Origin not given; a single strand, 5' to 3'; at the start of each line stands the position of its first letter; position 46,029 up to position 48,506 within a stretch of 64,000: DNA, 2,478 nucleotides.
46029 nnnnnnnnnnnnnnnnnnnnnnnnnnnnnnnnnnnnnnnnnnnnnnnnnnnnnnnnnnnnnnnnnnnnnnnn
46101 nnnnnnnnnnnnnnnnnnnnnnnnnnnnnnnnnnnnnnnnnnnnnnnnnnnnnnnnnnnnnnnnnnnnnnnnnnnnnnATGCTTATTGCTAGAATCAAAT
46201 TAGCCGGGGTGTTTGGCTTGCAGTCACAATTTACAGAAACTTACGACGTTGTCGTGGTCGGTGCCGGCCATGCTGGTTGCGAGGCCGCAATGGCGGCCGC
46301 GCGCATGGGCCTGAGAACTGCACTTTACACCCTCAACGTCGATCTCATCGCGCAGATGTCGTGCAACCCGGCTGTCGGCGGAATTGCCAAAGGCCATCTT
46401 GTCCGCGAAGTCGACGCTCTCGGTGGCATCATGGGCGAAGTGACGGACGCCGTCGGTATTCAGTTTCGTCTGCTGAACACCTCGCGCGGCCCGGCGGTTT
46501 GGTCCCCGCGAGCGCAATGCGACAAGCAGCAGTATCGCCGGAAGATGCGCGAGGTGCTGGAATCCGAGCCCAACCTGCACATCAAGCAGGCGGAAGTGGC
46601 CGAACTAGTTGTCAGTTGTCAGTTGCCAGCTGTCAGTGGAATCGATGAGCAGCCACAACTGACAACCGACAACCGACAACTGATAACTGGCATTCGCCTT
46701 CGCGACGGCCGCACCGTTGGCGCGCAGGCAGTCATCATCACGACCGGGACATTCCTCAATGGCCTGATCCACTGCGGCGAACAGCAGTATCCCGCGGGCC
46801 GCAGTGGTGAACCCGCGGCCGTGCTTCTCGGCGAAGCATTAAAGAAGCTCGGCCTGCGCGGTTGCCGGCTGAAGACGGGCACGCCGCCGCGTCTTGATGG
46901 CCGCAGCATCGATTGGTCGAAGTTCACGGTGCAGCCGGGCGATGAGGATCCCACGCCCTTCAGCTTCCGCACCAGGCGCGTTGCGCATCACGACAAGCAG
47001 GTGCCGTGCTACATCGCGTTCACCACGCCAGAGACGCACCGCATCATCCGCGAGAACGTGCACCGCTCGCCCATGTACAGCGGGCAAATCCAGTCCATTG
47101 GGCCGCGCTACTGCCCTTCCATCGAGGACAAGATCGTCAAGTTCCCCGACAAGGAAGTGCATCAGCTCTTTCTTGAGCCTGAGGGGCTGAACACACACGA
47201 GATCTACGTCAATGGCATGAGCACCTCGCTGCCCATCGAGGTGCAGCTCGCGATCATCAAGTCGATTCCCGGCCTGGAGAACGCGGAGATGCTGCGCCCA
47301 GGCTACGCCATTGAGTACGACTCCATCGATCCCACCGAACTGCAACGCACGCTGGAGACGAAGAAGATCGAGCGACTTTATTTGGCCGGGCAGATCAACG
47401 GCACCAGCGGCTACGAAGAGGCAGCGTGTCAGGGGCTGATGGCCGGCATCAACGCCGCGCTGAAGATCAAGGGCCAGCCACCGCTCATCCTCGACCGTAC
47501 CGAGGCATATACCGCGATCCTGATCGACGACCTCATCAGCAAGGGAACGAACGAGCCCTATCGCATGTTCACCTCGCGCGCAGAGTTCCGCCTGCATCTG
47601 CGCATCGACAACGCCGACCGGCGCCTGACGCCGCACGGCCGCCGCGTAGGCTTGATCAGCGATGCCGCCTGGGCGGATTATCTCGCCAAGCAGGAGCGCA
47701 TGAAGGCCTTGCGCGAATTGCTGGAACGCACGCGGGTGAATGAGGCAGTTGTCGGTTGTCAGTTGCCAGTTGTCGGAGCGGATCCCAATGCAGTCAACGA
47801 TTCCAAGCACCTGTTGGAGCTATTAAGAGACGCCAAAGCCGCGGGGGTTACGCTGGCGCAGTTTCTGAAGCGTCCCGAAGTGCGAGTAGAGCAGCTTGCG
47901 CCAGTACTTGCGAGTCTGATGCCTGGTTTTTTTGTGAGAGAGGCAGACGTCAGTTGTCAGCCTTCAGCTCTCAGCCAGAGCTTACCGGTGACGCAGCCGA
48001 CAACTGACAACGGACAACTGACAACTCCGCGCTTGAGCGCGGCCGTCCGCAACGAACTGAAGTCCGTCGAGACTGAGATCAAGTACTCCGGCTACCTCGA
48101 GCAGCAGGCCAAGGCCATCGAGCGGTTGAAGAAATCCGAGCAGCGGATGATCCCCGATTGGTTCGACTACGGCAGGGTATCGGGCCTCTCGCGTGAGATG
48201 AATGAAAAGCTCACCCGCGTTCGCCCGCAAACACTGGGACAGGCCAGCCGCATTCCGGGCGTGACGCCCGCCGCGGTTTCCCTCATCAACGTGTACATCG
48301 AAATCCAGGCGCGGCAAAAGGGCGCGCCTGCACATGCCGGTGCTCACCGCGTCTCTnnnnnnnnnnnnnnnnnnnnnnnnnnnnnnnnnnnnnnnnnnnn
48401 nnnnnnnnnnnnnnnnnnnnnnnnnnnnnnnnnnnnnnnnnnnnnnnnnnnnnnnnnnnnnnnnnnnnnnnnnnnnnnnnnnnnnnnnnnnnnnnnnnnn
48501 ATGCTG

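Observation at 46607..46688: Palindromic heptamer-word element inserted in-frame in the conserved tRNA-modification gene mnmG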

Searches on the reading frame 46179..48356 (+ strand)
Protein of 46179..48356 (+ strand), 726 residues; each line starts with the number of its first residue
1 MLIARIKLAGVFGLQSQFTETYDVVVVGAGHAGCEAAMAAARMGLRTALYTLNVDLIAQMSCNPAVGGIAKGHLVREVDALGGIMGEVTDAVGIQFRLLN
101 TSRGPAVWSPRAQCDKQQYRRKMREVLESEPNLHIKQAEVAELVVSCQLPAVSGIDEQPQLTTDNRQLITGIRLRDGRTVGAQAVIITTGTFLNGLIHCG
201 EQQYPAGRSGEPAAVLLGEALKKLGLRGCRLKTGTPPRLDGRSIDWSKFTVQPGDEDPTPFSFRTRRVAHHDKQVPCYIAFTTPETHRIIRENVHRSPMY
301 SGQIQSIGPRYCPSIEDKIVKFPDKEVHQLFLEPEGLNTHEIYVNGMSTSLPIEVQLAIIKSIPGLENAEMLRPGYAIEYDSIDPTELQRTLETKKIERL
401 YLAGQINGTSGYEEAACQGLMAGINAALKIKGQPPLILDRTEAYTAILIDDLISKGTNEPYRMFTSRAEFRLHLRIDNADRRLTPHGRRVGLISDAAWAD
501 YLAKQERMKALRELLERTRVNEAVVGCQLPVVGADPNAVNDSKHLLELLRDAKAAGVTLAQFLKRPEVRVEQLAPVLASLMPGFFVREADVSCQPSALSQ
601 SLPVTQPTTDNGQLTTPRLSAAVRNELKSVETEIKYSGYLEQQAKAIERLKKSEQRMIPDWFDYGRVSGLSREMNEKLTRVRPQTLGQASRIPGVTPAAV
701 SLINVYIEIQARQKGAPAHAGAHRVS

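Call 12: find_homologous_proteins(query=window:46179-48356:+, max_evalue=1e-50)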
Query window:46179-48356:+ (726 aa): 8000 proteins with E <= 1e-50 among 8000 candidates; the best 120 are listed.
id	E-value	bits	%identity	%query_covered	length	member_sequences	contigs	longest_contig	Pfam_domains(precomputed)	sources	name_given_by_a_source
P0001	0.0e+0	1636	100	100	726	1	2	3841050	PF07992.21,PF21680.3,PF01134.29,PF13932.16,PF12831.14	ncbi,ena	-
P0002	0.0e+0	1381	88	97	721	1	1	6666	PF07992.21,PF21680.3,PF01134.29,PF13932.16,PF12831.14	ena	-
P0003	0.0e+0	1373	88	96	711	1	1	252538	PF07992.21,PF21680.3,PF01134.29,PF13932.16,PF12831.14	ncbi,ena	-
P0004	0.0e+0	1358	86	98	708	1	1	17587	PF07992.21,PF21680.3,PF01134.29,PF13932.16,PF12831.14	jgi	-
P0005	0.0e+0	1355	85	98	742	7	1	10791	PF21680.3,PF01134.29,PF13932.16,PF12831.14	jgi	-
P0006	0.0e+0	1349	86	95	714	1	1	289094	PF07992.21,PF21680.3,PF01134.29,PF13932.16,PF12831.14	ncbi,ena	-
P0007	0.0e+0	1335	83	96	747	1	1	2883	PF07992.21,PF21680.3,PF01134.29,PF13932.16,PF12831.14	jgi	jgi:tRNA uridine 5-carboxymethylaminomethyl modification enzyme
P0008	0.0e+0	1334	82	97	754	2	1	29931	PF21680.3,PF01134.29,PF13932.16,PF12831.14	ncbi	-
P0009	0.0e+0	1330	85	97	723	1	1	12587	PF07992.21,PF21680.3,PF01134.29,PF13932.16,PF12831.14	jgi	jgi:tRNA uridine 5-carboxymethylaminomethyl modification enzyme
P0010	0.0e+0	1329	76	97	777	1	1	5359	PF07992.21,PF21680.3,PF01134.29,PF13932.16,PF12831.14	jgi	jgi:tRNA uridine 5-carboxymethylaminomethyl modification enzyme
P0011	0.0e+0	1328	84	96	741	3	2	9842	PF07992.21,PF21680.3,PF01134.29,PF13932.16,PF12831.14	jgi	-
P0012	0.0e+0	1328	83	96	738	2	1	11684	PF07992.21,PF21680.3,PF01134.29,PF13932.16,PF12831.14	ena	-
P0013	0.0e+0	1325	81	97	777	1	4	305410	PF07992.21,PF21680.3,PF01134.29,PF13932.16,PF12831.14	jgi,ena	jgi:tRNA uridine 5-carboxymethylaminomethyl modification enzyme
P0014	0.0e+0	1319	85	96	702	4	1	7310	PF07992.21,PF21680.3,PF01134.29,PF13932.16,PF12831.14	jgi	jgi:tRNA uridine 5-carboxymethylaminomethyl modification enzyme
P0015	0.0e+0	1317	82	99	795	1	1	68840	PF21680.3,PF01134.29,PF13932.16,PF12831.14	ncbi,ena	-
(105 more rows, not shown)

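Call 15: search_solved_structures(query=P0001, max_evalue=1e-50, show_alignments=2)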
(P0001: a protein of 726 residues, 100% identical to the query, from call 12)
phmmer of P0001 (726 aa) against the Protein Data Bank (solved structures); distinct sequences matched with E-value up to 1e-50: 7.
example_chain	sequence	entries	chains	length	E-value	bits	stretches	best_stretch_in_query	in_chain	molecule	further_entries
2zxh_A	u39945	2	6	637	4.2e-188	630.4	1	19-526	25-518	tRNA uridine 5-carboxymethylaminomethyl modification enzyme mnmG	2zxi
9hip_C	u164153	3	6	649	7.1e-186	623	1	18-523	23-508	tRNA uridine 5-carboxymethylaminomethyl modification enzyme MnmG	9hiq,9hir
3cp2_A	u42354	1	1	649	7.3e-186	623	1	18-523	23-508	tRNA uridine 5-carboxymethylaminomethyl modification enzyme gidA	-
3ces_A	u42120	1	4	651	7.4e-186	623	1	18-523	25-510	tRNA uridine 5-carboxymethylaminomethyl modification enzyme gidA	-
3cp8_A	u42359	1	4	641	2.5e-181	608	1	13-523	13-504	tRNA uridine 5-carboxymethylaminomethyl modification enzyme gidA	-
3g05_A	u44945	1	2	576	5.9e-168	563.8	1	16-523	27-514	tRNA uridine 5-carboxymethylaminomethyl modification enzyme mnmG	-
8zu0_A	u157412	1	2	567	1.3e-167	562.6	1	19-523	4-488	tRNA uridine 5-carboxymethylaminomethyl modification enzyme MnmG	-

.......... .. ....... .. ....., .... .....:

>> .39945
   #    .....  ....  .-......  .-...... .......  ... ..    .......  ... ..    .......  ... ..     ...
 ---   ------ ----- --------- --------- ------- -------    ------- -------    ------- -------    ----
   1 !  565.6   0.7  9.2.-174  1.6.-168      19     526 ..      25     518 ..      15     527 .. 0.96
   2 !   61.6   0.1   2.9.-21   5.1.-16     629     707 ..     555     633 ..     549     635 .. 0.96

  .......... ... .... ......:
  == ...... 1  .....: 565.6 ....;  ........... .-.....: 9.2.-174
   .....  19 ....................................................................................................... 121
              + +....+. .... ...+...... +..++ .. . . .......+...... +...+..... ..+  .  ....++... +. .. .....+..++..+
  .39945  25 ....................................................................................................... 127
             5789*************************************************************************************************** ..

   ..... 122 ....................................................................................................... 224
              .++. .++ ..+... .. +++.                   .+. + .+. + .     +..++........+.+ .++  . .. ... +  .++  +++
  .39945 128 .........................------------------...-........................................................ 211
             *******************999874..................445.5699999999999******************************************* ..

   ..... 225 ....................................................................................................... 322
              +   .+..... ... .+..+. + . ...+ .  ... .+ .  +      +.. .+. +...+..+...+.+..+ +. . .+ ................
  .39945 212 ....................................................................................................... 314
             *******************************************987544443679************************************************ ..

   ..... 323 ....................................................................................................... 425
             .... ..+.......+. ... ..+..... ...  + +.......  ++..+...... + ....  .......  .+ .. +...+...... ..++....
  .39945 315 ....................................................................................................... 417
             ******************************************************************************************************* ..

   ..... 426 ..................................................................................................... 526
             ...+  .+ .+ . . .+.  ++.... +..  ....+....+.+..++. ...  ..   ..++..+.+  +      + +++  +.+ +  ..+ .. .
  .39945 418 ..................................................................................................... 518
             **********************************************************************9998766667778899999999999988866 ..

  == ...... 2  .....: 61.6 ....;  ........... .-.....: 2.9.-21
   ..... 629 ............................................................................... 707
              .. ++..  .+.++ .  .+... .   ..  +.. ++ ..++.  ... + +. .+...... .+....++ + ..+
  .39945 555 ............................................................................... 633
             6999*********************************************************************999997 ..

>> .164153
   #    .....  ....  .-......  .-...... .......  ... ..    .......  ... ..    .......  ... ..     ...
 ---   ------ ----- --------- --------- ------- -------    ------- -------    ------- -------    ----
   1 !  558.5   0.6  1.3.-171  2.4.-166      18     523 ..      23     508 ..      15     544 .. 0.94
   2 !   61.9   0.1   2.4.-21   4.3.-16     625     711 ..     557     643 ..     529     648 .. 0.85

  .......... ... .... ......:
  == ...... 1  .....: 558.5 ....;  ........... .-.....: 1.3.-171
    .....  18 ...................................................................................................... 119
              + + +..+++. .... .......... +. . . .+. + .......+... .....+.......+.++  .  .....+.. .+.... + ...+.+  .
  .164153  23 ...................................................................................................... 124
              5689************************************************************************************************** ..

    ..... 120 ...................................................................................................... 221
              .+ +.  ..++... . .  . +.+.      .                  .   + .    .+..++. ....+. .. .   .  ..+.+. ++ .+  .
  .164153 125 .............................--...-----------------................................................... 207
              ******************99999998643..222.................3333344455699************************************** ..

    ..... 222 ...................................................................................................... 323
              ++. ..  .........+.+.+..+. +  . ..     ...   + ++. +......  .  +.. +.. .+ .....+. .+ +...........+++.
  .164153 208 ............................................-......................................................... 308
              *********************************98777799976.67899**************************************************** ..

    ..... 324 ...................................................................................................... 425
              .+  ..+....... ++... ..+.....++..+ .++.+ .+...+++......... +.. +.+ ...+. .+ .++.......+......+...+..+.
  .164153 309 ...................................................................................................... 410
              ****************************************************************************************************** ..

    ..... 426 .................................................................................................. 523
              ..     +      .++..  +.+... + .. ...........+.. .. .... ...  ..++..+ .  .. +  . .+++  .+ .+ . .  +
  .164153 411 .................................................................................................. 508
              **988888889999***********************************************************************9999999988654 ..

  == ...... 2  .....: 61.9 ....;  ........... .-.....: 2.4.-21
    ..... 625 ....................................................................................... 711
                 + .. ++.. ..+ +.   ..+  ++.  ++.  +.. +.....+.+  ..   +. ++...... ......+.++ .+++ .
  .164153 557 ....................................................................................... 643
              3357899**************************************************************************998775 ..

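Call 16: find_encoding_contigs(protein=P0001, flank=1000, max_places=2)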
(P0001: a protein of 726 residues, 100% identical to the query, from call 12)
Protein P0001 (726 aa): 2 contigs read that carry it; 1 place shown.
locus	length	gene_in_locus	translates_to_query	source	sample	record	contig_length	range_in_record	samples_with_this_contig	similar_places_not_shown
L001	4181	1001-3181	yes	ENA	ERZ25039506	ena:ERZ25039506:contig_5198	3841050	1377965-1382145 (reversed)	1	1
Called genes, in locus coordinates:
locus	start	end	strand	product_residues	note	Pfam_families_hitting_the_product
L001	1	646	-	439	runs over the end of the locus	PF14365:Neprosin_AP (faint), PF03080:Neprosin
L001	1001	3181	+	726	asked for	PF01134:GIDA, PF07992:Pyr_redox_2 (weak), PF12831:FAD_oxidored (weak), PF21680:GIDA_C_1st, PF13932:SAM_GIDA_C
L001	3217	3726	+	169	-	PF05163:DinB, PF12867:DinB_2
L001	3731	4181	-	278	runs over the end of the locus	PF00561:Abhydrolase_1, PF12146:Hydrolase_4, PF12697:Abhydrolase_6, PF03096:Ndr (weak), PF00561:Abhydrolase_1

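Call 17: find_encoding_contigs(protein=P0003, flank=3000, max_places=1)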
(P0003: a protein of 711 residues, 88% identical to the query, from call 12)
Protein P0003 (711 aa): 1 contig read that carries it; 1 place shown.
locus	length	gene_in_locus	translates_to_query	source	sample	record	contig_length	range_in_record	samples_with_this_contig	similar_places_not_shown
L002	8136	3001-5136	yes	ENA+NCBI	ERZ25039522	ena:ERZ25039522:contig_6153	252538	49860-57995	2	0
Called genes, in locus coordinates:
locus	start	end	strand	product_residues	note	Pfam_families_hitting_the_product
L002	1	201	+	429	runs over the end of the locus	PF00464:SHMT, PF00155:Aminotran_1_2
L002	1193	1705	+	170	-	PF00691:OmpA (weak)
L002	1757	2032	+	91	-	PF03795:YCII (weak)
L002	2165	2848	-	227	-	PF03070:TENA_THI-4, PF14518:Haem_oxygenas_2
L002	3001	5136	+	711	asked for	PF01134:GIDA, PF07992:Pyr_redox_2 (faint), PF12831:FAD_oxidored (weak), PF21680:GIDA_C_1st, PF13932:SAM_GIDA_C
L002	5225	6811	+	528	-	-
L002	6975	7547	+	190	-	PF05163:DinB, PF04978:MST (faint), PF12867:DinB_2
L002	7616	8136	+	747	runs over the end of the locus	PF00155:Aminotran_1_2, PF00535:Glycos_transf_2, PF10111:Glyco_tranf_2_2 (weak)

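Call 18: find_encoding_contigs(protein=P0015, flank=3000, max_places=1)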
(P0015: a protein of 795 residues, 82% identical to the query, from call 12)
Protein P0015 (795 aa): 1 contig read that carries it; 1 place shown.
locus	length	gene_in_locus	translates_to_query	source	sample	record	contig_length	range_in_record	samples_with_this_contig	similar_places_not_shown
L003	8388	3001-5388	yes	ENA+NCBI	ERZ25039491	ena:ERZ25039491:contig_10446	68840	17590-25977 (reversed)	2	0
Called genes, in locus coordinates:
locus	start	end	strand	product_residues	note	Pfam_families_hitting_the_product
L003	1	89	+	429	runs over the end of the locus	PF00464:SHMT, PF00155:Aminotran_1_2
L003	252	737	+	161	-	PF00691:OmpA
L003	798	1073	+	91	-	PF03795:YCII (weak)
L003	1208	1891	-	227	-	PF03070:TENA_THI-4, PF14518:Haem_oxygenas_2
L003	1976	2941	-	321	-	PF08238:Sel1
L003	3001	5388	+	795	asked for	PF01134:GIDA, PF12831:FAD_oxidored (weak), PF21680:GIDA_C_1st, PF13932:SAM_GIDA_C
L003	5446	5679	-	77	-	-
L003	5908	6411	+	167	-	PF05163:DinB, PF04978:MST (faint), PF12867:DinB_2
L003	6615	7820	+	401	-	PF00155:Aminotran_1_2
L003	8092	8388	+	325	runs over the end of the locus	PF00535:Glycos_transf_2, PF10111:Glyco_tranf_2_2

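Call 47: search_protein_representatives(protein=P0001)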
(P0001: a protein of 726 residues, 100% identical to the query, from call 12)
Query: 726 residues. Proteins with E-value up to 0.001 (for the whole library): 25592; up to 1e-10: 15086; up to 1e-30: 4315. The best 150 are listed.
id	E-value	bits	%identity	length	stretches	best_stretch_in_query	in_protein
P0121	1.2e-265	899.9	80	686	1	19-522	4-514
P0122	3.6e-221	752.9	80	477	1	268-717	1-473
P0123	2.3e-220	750.3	93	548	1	173-523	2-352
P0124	5.9e-203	692.7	55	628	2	18-523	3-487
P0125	1.4e-201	688.2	56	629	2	20-521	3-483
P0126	8.0e-191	652.6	55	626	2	16-515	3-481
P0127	1.4e-190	651.8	55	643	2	21-538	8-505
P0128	8.4e-189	646.0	54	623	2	20-553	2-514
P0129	6.5e-187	639.7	54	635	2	18-579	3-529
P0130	4.3e-184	630.4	55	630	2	22-520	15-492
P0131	1.4e-183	628.7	52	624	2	16-546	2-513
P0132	5.9e-183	626.6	54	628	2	21-523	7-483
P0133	1.1e-182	625.7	54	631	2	18-524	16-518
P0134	2.2e-182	624.7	54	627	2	21-500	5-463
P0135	2.1e-181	621.5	55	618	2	20-511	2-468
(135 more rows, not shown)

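Call 51: find_related_loci(query=P0001, collection=metagenome_contigs, flank=3000)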
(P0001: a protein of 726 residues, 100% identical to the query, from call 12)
Query P0001 (726 aa) in metagenome_contigs; peptide patterns used: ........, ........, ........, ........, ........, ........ (x = any residue, [..] = any of these).
600 stretches matched a pattern (row limit reached: there are more); 599 encode a relative of the query (tblastn E <= 1e-3); the best 80 are kept; 80 distinct loci.
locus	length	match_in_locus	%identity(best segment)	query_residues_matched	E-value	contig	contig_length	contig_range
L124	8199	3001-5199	82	14-720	0e+0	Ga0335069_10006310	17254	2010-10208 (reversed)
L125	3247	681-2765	82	16-715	0e+0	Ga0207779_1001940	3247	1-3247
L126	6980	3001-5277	77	18-721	0e+0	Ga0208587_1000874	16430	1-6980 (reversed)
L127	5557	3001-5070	79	8-722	0e+0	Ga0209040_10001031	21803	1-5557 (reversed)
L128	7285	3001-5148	77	16-716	0e+0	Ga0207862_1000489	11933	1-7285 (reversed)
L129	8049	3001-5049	78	8-712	0e+0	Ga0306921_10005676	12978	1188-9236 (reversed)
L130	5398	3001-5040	77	17-714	0e+0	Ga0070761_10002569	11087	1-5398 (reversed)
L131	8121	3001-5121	74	10-714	0e+0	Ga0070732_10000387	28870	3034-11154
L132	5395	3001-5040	77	18-714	0e+0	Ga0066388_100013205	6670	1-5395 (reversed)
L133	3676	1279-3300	77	17-718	0e+0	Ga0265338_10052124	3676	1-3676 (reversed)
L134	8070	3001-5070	76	17-714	0e+0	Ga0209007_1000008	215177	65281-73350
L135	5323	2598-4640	77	12-718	0e+0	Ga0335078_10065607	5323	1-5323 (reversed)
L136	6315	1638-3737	74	14-718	0e+0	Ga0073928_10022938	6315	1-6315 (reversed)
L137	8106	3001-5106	75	15-722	0e+0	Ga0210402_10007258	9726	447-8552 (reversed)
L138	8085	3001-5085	76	9-714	0e+0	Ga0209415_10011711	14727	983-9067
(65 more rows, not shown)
